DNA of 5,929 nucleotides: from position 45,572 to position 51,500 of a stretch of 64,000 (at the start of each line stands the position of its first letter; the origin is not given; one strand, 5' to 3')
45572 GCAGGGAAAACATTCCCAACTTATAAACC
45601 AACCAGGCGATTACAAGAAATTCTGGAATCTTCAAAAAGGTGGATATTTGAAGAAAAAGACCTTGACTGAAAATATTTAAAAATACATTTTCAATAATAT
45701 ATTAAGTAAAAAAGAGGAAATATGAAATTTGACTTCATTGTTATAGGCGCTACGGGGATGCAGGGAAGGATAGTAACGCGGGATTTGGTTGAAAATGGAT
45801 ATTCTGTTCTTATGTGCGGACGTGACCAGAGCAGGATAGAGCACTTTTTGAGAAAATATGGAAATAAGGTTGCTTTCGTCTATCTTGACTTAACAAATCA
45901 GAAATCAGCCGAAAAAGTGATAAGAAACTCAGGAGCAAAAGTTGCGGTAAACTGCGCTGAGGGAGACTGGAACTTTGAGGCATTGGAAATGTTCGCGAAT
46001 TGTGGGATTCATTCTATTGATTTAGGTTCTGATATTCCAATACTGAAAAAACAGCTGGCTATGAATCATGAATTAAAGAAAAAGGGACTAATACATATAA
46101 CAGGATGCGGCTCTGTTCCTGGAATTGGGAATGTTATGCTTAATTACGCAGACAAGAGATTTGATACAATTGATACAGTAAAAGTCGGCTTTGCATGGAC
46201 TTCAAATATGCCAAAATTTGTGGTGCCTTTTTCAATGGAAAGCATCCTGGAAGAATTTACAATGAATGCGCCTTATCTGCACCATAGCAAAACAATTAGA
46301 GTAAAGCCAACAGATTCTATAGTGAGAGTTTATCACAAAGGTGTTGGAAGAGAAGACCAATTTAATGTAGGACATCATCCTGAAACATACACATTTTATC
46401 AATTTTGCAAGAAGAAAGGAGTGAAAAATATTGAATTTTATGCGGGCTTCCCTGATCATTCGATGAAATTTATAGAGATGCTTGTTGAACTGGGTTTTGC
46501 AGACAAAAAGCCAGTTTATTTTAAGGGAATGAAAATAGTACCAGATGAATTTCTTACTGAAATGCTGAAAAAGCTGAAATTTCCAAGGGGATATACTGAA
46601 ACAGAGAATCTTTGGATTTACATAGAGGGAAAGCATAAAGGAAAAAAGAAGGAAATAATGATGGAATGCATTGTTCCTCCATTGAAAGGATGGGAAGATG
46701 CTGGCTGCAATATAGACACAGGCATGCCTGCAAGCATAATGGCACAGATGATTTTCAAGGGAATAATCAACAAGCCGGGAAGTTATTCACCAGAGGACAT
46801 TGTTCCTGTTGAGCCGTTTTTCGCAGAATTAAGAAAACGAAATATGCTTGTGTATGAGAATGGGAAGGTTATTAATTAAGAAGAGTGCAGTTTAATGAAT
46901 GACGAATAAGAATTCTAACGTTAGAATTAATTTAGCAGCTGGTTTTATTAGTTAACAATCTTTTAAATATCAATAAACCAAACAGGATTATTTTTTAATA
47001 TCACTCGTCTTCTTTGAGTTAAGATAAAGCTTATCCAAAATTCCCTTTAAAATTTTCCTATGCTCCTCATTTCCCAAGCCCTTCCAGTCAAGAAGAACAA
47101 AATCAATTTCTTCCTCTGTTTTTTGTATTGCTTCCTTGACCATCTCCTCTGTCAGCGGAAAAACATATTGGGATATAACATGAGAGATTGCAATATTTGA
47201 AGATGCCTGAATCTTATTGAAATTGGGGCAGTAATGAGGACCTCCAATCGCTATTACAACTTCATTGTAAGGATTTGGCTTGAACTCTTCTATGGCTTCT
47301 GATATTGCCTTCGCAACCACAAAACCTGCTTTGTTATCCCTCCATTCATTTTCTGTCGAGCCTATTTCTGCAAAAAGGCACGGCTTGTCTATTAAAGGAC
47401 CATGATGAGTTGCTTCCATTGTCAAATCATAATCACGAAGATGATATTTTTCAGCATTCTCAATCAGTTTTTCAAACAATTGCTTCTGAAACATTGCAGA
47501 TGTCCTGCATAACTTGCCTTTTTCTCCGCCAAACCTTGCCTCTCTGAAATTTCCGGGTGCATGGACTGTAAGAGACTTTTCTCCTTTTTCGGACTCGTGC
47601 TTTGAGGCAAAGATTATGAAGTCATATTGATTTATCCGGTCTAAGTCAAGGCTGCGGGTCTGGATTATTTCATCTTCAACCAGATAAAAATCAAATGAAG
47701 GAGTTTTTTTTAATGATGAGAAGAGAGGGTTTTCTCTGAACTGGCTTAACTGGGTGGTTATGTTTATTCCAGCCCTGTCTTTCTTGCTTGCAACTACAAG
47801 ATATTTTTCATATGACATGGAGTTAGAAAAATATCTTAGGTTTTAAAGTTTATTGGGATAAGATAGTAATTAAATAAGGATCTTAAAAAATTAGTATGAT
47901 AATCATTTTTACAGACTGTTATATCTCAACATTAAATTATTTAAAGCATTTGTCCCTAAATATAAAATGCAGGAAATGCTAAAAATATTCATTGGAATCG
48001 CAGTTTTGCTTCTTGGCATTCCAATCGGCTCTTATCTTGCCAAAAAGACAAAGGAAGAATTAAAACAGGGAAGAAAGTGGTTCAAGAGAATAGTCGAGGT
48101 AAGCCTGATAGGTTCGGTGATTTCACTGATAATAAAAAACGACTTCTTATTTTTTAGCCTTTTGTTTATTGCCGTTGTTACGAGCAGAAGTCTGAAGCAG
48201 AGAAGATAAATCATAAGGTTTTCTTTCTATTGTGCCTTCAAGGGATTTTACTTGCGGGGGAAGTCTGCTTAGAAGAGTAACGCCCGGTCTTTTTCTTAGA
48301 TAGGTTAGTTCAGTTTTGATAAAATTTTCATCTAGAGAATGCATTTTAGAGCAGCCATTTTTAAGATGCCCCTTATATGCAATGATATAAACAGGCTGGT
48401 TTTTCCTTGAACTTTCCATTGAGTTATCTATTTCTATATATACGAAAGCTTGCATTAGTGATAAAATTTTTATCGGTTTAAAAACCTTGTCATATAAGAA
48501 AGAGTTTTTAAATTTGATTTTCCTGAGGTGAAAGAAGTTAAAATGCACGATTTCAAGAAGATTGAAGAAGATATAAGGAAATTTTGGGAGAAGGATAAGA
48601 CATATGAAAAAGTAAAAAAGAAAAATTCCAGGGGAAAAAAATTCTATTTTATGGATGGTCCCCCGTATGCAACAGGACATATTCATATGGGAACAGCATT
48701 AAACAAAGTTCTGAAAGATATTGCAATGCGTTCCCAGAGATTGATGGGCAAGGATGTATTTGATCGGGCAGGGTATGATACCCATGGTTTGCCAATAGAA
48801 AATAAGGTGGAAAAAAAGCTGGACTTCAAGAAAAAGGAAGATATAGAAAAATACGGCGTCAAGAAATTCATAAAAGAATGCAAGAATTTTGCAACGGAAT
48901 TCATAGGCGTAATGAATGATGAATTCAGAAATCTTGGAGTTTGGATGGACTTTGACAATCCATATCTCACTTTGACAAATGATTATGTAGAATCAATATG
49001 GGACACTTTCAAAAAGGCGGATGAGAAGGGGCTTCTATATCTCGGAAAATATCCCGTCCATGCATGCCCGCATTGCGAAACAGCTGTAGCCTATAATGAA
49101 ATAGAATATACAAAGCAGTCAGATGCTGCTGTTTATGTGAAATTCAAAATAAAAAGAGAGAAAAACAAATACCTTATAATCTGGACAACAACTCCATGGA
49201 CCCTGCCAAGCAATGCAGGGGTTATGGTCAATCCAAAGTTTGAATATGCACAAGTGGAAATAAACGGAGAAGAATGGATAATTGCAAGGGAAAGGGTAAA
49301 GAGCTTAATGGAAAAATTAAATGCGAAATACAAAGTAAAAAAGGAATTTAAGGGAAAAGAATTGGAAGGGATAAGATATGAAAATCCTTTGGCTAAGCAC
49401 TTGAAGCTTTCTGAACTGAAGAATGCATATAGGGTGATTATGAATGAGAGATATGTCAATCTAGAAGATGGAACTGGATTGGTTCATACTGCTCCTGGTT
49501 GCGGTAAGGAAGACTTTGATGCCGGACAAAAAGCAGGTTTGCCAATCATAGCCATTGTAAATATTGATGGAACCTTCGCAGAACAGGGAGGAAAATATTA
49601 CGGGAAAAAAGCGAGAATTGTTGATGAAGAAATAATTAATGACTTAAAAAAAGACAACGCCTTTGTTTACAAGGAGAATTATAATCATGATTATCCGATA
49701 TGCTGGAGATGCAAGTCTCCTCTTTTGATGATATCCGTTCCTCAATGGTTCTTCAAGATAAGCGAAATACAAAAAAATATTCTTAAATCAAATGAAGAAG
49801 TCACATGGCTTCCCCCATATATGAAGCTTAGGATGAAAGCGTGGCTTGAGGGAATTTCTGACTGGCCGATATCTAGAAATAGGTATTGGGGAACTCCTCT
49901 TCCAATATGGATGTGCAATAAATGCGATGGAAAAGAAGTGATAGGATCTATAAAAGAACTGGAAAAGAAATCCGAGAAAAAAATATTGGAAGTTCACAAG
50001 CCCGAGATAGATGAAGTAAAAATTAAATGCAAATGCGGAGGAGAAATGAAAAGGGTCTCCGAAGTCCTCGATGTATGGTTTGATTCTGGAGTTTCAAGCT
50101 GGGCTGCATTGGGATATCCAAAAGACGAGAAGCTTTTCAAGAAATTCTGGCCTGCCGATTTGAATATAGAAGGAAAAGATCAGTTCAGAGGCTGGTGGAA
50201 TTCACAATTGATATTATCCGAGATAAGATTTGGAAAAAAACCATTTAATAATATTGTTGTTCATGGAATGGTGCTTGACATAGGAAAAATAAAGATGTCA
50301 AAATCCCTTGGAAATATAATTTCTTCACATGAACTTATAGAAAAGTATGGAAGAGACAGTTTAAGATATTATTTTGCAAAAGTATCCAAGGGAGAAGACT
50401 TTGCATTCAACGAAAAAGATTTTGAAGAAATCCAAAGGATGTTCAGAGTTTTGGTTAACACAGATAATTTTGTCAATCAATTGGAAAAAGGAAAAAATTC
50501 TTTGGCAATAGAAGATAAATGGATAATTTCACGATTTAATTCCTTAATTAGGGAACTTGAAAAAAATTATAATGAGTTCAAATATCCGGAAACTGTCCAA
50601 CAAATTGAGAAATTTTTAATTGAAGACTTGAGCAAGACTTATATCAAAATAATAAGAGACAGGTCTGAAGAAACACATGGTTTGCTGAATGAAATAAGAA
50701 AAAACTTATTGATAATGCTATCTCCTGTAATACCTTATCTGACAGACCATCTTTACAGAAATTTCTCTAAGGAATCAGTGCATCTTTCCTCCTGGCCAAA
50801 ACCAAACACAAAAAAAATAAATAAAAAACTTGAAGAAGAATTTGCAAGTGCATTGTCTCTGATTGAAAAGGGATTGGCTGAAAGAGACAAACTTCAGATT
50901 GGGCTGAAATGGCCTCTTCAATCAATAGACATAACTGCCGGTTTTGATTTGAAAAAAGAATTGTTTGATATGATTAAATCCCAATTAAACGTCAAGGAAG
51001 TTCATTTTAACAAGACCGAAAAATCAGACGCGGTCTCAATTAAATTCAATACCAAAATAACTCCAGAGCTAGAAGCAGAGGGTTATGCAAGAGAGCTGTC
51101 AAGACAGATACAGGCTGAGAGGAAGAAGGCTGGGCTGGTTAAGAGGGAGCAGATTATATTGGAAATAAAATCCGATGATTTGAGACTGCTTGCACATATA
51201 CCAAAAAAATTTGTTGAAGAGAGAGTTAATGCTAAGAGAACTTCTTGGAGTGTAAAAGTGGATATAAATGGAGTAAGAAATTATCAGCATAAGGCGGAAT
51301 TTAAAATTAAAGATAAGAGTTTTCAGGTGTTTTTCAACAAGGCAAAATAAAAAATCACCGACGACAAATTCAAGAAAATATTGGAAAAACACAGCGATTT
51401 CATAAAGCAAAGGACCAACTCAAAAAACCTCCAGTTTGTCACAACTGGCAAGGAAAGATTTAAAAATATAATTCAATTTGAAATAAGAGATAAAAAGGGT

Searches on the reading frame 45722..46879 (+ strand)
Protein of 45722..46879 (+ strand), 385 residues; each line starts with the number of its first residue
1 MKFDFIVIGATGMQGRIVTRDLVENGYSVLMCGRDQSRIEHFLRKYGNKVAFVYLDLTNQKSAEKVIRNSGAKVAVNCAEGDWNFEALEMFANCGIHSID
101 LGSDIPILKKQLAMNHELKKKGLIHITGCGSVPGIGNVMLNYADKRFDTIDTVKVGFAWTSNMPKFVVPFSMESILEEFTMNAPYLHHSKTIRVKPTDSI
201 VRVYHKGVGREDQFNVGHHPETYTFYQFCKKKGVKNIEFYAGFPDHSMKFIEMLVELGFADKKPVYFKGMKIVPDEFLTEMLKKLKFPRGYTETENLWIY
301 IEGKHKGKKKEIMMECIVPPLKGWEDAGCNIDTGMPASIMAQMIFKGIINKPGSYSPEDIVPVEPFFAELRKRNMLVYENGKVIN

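Call 15: search_protein_families(library=pfam, proteins=[window:45722-46879:+], max_evalue=0.001)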
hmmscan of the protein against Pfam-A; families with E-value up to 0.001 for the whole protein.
window:45722-46879:+ (385 aa): 6 families
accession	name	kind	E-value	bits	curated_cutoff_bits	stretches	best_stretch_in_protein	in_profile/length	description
PF16653.10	Sacchrp_dh_C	-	6.3e-17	63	31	1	162-373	43-263/265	Saccharopine dehydrogenase C-terminal domain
PF01370.27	Epimerase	-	4.1e-08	33.4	20.9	1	6-84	2-80/240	NAD dependent epimerase/dehydratase family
PF13460.12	NAD_binding_10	-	1.5e-05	25.3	27.2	1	9-77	1-67/184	NAD(P)H-binding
PF00106.31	adh_short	-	5.1e-05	23.3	26.6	1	6-71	4-72/195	short chain dehydrogenase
PF05368.20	NmrA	-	5.8e-05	23.3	27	1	6-70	6-70/298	NmrA-like family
PF16363.11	GDP_Man_Dehyd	-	0.00012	22.1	27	1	7-71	2-75/332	GDP-mannose 4,6 dehydratase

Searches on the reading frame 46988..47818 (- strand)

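Call 42: search_protein_families(library=pfam, proteins=[window:46988-47818:-], max_evalue=0.01)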
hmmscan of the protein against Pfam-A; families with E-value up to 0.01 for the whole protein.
window:46988-47818:- (276 aa): 1 family
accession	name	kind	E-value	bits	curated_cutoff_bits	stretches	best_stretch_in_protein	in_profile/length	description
PF04414.18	tRNA_deacylase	-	3.9e-61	206.6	33.6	1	64-262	4-198/205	D-aminoacyl-tRNA deacylase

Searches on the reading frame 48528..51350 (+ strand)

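Call 15: search_protein_families(library=pfam, proteins=[window:48528-51350:+], max_evalue=0.001)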
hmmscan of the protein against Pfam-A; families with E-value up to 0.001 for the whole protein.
window:48528-51350:+ (940 aa): 7 families
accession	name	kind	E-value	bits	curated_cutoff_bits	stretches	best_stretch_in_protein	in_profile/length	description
PF00133.28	tRNA-synt_1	-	3.6e-119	398.6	22.7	1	16-627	2-413/414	tRNA synthetases class I (I, L, M and V)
PF08264.19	Anticodon_1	-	4.4e-28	98.5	25.1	1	663-798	1-145/148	Anticodon-binding domain of tRNA ligase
PF09334.17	tRNA-synt_1g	-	1.9e-26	93.2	20.1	2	511-635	242-374/391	tRNA synthetases class I (M)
PF01406.26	tRNA-synt_1e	-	3e-10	40.4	27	1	558-635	223-299/301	tRNA synthetases class I (C) catalytic domain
PF19302.4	DUF5915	-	1.1e-09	38.6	27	1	820-935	82-191/195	Domain of unknown function (DUF5915)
PF01921.24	tRNA-synt_1f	-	5.6e-06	25.9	27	1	549-633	241-326/360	tRNA synthetases class I (K)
PF13603.12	tRNA-synt_1_2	-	1.3e-05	25.3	25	1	202-379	10-177/185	Leucyl-tRNA synthetase, editing domain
